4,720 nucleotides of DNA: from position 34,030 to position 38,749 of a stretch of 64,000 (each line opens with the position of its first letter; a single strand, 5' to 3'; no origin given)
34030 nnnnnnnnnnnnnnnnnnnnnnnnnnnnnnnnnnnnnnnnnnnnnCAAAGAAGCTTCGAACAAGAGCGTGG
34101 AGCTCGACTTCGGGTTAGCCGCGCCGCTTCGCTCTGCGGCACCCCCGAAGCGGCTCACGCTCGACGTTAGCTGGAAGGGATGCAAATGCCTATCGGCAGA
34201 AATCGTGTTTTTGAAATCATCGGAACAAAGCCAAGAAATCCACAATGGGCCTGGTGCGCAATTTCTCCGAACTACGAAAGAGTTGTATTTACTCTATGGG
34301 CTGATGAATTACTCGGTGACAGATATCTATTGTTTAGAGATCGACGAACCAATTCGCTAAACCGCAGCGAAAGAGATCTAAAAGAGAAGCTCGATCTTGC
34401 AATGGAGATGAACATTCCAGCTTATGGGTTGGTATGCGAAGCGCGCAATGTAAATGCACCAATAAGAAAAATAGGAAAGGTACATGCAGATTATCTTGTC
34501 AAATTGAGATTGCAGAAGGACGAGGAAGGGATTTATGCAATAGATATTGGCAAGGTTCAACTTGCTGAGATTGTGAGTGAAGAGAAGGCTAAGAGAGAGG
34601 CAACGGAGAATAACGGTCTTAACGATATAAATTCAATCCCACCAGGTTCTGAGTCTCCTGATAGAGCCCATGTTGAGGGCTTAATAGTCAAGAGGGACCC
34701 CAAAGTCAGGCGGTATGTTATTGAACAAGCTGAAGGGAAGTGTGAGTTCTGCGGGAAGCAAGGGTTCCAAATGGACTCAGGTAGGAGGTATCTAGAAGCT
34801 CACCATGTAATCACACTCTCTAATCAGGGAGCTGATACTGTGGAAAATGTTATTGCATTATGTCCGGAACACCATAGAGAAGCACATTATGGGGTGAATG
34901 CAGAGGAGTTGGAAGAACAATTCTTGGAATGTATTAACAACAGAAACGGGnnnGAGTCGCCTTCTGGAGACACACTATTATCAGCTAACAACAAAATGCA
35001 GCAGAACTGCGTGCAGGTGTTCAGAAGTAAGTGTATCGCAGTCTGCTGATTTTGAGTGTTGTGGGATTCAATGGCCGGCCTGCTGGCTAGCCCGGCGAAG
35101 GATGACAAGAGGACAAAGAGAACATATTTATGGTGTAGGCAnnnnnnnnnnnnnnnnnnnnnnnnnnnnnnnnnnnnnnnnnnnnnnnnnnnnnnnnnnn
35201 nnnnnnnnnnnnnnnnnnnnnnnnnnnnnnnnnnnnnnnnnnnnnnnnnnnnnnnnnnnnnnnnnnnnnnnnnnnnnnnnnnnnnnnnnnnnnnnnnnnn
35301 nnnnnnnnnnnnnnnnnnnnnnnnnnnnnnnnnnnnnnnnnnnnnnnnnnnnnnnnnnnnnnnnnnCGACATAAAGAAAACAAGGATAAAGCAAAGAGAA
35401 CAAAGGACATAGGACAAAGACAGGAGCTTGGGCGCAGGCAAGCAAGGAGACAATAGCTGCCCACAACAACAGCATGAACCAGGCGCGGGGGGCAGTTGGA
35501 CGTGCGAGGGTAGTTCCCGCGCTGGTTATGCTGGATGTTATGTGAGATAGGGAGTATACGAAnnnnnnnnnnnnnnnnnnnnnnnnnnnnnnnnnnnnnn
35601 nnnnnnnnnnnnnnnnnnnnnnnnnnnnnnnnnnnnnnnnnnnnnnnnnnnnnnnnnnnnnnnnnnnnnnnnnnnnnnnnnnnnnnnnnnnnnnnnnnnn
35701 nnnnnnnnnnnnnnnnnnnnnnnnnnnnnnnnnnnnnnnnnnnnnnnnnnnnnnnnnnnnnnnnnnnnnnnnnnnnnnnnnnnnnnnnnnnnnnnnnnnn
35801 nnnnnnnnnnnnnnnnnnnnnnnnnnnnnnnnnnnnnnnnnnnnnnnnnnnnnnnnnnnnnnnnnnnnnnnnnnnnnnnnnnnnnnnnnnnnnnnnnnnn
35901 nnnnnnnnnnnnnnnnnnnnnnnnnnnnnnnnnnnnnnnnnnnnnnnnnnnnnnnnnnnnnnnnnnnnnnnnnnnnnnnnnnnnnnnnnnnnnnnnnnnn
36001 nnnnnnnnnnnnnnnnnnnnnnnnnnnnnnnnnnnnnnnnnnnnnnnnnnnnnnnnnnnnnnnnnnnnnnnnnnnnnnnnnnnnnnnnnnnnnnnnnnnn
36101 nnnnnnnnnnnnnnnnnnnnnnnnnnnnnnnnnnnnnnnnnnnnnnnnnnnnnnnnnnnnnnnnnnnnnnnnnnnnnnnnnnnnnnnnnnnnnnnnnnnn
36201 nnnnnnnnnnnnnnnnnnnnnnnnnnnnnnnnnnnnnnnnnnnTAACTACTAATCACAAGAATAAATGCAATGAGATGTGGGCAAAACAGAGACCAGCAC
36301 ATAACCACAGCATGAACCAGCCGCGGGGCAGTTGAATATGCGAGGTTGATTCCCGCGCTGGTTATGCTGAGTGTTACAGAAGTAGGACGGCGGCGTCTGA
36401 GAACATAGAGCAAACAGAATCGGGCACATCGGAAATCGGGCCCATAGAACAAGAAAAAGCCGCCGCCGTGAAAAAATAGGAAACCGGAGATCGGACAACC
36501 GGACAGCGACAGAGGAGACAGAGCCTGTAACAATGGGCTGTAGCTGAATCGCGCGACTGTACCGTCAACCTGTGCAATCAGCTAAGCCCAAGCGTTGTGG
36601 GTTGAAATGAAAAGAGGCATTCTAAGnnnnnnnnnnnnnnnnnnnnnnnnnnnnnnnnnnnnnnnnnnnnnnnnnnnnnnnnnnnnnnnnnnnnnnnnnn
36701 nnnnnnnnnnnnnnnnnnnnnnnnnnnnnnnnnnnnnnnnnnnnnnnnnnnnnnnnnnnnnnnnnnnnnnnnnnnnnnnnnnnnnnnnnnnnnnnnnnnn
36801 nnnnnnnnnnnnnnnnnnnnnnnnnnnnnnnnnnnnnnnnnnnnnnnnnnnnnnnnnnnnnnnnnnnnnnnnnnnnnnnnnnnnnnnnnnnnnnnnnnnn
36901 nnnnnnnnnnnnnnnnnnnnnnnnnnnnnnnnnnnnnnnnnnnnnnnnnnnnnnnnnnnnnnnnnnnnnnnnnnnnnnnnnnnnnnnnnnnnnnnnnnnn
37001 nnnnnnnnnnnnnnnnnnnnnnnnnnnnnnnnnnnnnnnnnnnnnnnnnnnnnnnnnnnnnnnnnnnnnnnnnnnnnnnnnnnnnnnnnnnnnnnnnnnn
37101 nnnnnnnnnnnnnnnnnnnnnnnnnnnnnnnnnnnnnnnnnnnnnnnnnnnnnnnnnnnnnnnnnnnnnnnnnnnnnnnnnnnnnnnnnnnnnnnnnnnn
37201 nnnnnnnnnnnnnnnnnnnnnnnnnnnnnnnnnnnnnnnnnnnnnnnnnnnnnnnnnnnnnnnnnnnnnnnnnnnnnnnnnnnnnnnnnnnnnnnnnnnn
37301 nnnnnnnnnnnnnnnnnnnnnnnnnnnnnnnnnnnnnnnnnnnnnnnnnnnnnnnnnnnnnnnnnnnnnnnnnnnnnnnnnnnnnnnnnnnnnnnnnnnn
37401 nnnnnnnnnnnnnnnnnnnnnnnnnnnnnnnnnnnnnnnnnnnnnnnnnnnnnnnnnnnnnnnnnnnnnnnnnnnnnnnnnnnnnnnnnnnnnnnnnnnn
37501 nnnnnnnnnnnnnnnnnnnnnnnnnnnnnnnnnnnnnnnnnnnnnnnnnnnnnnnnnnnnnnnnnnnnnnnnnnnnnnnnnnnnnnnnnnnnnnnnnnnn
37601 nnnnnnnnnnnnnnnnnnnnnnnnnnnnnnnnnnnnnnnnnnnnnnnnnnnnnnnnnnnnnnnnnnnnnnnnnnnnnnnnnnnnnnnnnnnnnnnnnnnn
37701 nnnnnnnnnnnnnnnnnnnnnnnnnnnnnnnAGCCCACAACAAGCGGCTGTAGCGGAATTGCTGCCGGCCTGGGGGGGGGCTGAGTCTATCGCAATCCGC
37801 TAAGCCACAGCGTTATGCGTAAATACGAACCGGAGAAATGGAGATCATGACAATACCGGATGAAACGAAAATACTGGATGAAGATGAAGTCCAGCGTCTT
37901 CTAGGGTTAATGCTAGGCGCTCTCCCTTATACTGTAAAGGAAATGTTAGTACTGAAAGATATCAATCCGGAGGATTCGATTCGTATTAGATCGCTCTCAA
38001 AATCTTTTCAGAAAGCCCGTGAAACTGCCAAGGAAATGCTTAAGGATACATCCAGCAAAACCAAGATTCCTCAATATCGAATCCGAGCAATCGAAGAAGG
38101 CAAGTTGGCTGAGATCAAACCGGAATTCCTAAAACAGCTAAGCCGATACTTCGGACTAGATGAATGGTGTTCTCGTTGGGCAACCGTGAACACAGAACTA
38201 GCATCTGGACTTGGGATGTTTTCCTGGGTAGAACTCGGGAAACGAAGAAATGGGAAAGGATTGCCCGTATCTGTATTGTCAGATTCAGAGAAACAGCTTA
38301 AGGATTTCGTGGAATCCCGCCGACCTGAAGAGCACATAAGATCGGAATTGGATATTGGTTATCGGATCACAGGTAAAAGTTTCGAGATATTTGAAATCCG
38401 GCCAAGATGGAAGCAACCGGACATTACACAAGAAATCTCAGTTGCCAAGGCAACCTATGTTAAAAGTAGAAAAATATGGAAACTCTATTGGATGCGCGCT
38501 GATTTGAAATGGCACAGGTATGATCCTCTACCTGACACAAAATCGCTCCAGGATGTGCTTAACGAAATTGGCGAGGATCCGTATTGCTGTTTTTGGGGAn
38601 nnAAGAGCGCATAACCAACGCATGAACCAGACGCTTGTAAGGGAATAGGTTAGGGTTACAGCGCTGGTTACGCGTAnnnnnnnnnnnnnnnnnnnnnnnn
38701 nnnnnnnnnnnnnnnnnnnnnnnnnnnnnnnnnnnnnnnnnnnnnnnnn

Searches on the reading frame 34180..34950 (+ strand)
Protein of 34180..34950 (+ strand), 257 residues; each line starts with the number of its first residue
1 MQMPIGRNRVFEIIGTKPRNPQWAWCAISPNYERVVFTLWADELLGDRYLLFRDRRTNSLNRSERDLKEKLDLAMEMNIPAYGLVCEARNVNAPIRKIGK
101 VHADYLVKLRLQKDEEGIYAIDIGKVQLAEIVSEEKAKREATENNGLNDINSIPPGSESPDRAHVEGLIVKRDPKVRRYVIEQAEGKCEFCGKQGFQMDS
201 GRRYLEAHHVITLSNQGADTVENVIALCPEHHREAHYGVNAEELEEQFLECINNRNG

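Call 30: search_protein_families(library=pfam, proteins=[window:34180-34950:+], max_evalue=0.01)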
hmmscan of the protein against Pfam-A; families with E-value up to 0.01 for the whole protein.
window:34180-34950:+ (257 aa): 2 families
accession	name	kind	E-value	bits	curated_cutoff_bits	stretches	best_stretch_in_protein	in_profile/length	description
PF01844.29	HNH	-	2.6e-08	34.3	21.4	1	188-236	1-45/47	HNH endonuclease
PF13391.12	HNH_2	-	2.5e-05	24.5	21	1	188-233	1-56/66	HNH endonuclease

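Call 32: search_protein_families(library=padloc, proteins=[window:34180-34950:+], max_evalue=0.01)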
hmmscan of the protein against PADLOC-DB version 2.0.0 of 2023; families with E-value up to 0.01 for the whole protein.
window:34180-34950:+ (257 aa): 4 families
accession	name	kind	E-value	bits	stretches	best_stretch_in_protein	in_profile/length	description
PDLC03656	mREase_IV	-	3.1e-24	84.2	1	152-253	171-273/277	Type IV methyl-directed restriction enzyme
PDLC03662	mREase_IV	-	5.2e-06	23.2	1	172-245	468-544/560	Type IV methyl-directed restriction enzyme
PDLC03514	REase_II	-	0.00014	19.3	1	199-237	303-342/386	Type II restriction enzyme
PDLC00740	Effector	-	0.0011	15.8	1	171-218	15-65/391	Endonuclease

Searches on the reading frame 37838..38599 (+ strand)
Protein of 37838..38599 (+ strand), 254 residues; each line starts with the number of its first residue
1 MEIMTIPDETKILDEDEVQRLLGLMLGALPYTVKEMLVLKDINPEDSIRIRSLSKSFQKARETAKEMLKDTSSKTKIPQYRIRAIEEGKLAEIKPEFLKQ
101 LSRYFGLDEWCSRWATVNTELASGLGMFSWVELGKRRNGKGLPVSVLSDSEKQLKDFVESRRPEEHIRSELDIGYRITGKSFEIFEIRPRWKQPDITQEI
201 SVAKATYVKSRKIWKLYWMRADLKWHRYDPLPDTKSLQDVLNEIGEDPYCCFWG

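Call 30: search_protein_families(library=pfam, proteins=[window:37838-38599:+], max_evalue=0.01)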
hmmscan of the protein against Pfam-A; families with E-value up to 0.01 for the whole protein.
window:37838-38599:+ (254 aa): 3 families
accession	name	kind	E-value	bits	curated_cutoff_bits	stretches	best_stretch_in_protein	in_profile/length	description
PF11225.14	DUF3024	-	5e-38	130.2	24.9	1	149-254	8-112/112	Domain of unknown function (DUF3024)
PF13413.12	HTH_25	-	2.1e-06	27.9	24.6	1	58-109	3-59/62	Helix-turn-helix domain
PF12844.13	HTH_19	-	3.6e-06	27.2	30.2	1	58-109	5-55/64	Helix-turn-helix domain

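Call 32: search_protein_families(library=padloc, proteins=[window:37838-38599:+], max_evalue=0.01)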
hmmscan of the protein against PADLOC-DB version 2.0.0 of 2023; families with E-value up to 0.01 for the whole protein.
window:37838-38599:+ (254 aa): 1 family
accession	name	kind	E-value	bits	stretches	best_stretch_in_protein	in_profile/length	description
PDLC05018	PDC-S43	-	2.5e-46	154.5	1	149-254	10-115/115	-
